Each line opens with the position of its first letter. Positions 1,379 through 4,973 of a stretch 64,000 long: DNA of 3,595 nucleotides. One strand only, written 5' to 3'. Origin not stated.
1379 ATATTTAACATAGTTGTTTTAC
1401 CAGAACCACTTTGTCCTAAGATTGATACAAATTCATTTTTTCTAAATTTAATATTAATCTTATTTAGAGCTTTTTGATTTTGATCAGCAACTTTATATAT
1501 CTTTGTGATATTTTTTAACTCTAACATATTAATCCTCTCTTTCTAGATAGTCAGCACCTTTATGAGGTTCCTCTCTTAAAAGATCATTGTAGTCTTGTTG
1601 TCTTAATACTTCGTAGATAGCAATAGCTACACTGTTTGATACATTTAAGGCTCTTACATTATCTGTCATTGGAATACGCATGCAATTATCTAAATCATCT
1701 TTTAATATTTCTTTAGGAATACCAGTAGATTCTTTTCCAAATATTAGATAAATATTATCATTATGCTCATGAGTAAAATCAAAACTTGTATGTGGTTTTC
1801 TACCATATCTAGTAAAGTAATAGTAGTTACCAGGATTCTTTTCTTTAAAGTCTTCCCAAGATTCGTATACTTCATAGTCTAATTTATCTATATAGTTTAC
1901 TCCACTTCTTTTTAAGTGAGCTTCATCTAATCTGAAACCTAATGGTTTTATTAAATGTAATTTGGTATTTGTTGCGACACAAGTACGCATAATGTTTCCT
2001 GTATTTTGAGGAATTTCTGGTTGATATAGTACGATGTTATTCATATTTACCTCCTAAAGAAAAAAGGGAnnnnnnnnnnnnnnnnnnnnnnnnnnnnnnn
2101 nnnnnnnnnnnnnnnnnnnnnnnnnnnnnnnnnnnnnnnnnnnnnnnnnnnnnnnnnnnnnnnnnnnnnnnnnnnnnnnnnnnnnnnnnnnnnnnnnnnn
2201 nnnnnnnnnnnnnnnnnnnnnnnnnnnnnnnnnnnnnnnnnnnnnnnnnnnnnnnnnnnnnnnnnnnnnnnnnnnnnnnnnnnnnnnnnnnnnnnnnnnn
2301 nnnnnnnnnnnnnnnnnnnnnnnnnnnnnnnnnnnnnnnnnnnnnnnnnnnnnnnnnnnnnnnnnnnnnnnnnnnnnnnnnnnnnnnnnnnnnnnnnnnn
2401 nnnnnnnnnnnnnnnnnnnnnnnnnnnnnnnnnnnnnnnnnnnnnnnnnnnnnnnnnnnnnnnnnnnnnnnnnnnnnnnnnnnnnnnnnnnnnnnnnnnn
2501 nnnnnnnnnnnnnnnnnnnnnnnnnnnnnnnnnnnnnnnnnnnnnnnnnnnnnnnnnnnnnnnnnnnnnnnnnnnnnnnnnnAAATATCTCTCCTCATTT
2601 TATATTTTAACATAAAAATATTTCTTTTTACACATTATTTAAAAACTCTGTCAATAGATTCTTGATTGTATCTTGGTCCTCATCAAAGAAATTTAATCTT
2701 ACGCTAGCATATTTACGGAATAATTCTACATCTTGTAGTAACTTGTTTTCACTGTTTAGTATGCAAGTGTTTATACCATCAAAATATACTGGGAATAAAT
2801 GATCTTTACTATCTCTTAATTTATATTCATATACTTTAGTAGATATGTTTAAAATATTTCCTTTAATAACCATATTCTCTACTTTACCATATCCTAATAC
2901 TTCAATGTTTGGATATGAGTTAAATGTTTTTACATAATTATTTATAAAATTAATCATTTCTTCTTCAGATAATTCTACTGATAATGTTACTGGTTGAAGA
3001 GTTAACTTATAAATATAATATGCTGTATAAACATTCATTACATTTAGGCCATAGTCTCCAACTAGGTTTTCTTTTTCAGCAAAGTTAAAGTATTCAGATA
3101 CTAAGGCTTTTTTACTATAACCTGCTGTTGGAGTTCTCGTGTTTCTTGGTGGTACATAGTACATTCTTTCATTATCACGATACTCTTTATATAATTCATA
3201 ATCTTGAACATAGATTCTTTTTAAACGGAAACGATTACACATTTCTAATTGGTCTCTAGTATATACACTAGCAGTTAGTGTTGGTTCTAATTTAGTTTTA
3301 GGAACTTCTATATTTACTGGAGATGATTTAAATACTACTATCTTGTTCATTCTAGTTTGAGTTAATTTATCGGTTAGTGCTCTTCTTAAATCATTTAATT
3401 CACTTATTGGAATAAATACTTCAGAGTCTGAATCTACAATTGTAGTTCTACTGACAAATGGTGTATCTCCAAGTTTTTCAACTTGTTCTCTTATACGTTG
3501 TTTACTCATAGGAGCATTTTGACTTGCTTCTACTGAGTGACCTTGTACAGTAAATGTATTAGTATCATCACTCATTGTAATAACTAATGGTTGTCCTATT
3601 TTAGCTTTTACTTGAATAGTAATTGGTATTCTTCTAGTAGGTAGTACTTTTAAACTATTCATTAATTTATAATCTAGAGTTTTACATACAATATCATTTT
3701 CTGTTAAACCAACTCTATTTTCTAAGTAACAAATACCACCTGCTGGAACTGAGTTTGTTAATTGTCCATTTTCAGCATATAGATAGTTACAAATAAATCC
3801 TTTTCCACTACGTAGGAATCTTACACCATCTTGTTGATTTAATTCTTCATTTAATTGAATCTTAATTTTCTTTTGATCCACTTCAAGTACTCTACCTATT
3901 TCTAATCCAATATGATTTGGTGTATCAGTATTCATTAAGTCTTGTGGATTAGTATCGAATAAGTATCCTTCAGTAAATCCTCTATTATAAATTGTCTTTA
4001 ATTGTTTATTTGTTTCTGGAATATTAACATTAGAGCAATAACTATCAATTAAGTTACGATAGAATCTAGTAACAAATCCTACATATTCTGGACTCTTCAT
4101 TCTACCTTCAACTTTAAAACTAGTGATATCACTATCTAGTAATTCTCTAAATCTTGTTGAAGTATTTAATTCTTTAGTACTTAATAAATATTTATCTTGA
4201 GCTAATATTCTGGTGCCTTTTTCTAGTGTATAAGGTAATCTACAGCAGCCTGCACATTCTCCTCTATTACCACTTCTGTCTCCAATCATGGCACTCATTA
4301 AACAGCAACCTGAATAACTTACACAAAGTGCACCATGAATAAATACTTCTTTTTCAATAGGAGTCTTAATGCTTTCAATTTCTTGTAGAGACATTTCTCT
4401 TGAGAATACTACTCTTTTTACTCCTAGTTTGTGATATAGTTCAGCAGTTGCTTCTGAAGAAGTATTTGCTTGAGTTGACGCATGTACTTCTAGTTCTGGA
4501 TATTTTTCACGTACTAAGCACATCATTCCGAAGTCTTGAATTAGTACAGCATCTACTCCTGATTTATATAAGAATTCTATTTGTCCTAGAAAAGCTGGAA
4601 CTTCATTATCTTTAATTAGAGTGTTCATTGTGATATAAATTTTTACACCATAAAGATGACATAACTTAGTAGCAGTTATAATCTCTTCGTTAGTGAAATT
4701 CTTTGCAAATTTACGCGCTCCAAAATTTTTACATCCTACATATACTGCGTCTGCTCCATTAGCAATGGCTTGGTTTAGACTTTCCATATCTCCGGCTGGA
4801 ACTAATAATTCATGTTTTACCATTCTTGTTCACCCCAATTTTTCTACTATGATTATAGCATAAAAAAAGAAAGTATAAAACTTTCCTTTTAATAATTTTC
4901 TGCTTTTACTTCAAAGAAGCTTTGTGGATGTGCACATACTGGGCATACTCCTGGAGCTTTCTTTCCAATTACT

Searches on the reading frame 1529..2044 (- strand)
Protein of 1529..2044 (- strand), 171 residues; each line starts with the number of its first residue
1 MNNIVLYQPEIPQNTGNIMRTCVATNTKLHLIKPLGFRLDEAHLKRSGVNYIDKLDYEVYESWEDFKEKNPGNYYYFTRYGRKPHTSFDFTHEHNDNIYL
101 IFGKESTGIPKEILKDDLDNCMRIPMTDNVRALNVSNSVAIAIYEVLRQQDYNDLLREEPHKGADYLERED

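Call 64: search_protein_families(library=pfam, proteins=[window:1529-2044:-], max_evalue=0.00001)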
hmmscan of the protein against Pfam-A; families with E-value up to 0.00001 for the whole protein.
window:1529-2044:- (171 aa): 1 family
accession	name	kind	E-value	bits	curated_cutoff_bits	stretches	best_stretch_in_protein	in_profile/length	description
PF00588.24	SpoU_methylase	-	2.7e-32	112.3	29.7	1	3-144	3-142/142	SpoU rRNA Methylase family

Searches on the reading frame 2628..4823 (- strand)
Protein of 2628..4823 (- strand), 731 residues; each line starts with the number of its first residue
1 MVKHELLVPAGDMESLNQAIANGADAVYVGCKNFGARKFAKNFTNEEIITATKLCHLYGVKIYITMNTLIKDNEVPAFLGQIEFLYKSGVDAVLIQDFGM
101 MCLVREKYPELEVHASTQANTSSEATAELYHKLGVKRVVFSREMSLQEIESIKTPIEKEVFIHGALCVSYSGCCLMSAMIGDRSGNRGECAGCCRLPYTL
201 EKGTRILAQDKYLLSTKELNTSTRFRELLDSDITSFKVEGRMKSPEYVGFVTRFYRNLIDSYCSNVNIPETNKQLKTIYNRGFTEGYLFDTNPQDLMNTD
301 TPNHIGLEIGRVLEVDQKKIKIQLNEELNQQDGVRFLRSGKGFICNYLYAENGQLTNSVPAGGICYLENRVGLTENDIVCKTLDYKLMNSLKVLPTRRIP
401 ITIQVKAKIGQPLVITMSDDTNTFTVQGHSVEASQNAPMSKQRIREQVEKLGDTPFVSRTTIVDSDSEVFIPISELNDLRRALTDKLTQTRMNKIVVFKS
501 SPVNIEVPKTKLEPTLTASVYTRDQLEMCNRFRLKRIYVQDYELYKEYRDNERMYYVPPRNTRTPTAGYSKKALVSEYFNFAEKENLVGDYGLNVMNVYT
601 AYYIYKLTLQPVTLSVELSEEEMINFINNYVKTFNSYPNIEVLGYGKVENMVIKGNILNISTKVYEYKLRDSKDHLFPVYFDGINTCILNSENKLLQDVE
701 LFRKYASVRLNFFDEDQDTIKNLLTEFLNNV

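Call 64: search_protein_families(library=pfam, proteins=[window:2628-4823:-], max_evalue=0.00001)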
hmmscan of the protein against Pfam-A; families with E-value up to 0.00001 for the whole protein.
window:2628-4823:- (731 aa): 2 families
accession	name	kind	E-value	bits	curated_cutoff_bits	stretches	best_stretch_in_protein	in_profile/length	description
PF01136.24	Peptidase_U32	-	1.3e-72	244.3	22.4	1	81-292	7-231/233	Peptidase family U32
PF12392.13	DUF3656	-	3.9e-25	89.1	22.1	1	379-491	1-108/109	Collagenase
